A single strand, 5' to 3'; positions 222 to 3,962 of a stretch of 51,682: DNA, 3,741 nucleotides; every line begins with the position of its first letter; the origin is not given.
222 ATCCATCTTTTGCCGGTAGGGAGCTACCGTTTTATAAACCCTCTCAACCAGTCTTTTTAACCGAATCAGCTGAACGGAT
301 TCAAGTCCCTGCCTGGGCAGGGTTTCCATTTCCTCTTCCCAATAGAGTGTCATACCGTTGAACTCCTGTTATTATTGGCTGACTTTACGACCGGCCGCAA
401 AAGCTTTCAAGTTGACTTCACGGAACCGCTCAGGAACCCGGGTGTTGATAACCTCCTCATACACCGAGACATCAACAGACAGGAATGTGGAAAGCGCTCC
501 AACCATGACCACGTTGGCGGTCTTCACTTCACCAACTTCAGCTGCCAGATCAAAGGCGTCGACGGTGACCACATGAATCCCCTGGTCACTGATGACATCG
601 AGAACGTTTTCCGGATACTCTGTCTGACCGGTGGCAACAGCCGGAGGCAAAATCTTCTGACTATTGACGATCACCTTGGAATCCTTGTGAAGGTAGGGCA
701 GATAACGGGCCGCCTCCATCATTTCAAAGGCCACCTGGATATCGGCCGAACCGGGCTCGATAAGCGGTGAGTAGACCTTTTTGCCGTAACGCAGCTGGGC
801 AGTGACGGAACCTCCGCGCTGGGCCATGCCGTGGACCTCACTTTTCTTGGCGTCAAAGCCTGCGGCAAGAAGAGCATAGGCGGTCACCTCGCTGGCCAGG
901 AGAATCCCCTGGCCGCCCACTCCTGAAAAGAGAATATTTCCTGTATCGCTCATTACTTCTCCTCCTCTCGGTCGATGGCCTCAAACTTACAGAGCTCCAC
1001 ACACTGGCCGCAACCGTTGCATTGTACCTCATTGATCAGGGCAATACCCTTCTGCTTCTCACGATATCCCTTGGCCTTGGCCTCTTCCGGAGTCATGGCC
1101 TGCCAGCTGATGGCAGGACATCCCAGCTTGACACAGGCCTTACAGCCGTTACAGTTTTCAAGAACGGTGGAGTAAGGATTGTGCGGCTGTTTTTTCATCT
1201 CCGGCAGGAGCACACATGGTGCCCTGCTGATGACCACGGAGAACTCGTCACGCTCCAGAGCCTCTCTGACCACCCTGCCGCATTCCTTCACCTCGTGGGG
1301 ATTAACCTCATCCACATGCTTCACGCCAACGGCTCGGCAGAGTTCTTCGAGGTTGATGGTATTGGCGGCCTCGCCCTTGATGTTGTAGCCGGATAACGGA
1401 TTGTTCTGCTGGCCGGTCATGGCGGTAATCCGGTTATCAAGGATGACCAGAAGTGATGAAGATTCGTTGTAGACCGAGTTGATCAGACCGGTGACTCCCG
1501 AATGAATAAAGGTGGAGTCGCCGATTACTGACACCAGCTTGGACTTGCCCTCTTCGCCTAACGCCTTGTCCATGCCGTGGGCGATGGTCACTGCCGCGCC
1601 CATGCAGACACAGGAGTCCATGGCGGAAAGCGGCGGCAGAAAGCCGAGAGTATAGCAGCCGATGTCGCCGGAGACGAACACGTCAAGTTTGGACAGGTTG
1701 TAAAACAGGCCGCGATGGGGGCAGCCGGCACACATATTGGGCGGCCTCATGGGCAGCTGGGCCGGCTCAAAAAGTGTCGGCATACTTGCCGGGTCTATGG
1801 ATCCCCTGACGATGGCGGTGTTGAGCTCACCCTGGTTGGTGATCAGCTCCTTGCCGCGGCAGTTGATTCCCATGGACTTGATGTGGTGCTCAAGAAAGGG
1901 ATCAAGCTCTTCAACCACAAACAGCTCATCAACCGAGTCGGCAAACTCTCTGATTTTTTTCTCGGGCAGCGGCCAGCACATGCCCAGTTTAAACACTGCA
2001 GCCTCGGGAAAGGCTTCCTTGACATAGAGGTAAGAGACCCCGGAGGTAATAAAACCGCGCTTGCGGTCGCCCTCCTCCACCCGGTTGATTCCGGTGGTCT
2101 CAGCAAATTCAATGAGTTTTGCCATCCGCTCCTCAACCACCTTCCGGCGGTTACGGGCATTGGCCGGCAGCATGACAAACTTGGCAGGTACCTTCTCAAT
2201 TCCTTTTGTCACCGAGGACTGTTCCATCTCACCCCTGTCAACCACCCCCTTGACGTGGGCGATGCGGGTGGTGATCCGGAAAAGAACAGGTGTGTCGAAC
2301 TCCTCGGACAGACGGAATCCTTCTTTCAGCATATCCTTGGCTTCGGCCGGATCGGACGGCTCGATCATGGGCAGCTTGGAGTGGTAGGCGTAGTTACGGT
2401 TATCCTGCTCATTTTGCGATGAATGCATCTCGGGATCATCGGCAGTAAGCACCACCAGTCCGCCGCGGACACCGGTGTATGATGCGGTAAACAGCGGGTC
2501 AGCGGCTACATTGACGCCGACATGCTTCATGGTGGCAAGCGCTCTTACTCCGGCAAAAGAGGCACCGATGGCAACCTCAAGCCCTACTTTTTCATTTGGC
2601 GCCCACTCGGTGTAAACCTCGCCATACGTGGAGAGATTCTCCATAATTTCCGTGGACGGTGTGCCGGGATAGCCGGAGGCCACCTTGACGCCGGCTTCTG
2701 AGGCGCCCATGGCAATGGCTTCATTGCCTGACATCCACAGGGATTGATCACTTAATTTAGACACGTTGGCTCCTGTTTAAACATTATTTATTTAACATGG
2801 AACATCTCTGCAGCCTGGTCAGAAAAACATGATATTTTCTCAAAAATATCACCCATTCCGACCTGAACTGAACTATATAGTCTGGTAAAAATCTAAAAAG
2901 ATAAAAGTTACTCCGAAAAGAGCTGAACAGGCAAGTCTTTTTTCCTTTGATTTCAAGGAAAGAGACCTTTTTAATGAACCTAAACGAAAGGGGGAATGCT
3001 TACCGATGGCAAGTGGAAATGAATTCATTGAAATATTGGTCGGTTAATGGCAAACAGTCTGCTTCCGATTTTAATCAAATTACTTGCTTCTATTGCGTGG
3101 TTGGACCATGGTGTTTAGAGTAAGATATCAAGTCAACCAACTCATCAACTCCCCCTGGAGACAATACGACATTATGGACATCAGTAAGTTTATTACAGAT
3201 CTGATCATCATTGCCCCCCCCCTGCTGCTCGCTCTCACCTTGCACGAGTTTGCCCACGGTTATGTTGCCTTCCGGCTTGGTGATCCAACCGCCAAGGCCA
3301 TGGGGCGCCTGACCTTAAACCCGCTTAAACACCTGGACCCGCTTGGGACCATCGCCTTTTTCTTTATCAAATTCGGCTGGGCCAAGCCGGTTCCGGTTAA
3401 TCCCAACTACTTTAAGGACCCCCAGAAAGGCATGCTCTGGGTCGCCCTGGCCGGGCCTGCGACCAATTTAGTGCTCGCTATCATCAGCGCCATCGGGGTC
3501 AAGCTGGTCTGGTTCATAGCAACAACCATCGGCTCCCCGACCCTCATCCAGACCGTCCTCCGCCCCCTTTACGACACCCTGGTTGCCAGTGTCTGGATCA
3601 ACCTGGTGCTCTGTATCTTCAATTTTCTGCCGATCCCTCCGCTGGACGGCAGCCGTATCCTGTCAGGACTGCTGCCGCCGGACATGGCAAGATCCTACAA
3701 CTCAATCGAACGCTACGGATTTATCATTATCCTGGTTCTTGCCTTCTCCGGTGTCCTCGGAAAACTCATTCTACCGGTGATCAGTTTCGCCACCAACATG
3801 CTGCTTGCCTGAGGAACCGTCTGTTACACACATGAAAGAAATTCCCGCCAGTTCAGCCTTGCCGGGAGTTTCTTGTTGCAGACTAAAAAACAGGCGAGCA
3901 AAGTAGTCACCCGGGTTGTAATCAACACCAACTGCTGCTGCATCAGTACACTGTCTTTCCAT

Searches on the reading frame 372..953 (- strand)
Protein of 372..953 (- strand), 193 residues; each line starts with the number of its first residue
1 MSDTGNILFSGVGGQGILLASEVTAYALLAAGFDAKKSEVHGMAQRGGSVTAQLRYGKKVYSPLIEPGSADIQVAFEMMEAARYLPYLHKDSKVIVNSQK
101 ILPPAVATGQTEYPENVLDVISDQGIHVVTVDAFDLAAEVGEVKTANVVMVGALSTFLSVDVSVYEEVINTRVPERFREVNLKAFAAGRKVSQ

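Call 54: search_protein_families(library=pfam, proteins=[window:372-953:-], max_evalue=0.00001)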
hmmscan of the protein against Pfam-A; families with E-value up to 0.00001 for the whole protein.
window:372-953:- (193 aa): 1 family
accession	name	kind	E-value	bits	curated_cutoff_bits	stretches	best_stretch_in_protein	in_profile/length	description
PF01558.24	POR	-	7.2e-40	137.4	27.4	1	13-189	1-172/173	Pyruvate ferredoxin/flavodoxin oxidoreductase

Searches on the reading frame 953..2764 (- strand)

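Call 54: search_protein_families(library=pfam, proteins=[window:953-2764:-], max_evalue=0.00001)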
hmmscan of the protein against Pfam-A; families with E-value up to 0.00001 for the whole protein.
window:953-2764:- (603 aa): 4 families
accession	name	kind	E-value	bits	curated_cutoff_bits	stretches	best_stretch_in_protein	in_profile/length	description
PF02775.26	TPP_enzyme_C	-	3e-21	76.2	21.9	1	367-511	1-149/151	Thiamine pyrophosphate enzyme, C-terminal TPP binding domain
PF01855.24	POR_N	-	5.2e-11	43.2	27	1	20-181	2-171/231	Pyruvate flavodoxin/ferredoxin oxidoreductase, thiamine diP-bdg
PF12838.12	Fer4_7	-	2.6e-06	28.3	27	1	537-596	1-52/52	4Fe-4S dicluster domain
PF13237.11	Fer4_10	-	3.1e-06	27.4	25.5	1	535-592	6-52/53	4Fe-4S dicluster domain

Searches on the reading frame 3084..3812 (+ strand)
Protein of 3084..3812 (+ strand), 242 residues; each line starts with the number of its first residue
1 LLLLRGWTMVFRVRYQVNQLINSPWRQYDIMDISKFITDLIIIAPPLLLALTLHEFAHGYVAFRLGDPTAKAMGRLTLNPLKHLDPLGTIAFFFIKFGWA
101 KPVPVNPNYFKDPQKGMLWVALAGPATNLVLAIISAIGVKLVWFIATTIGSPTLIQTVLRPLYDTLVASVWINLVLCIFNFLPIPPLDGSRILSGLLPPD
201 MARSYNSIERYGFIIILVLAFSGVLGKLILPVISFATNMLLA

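Call 54: search_protein_families(library=pfam, proteins=[window:3084-3812:+], max_evalue=0.00001)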
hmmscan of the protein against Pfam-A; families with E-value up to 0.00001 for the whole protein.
window:3084-3812:+ (242 aa): 1 family
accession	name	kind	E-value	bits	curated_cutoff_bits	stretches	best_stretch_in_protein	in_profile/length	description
PF02163.28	Peptidase_M50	-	2e-14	53.9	27.2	1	47-217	6-219/221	Peptidase family M50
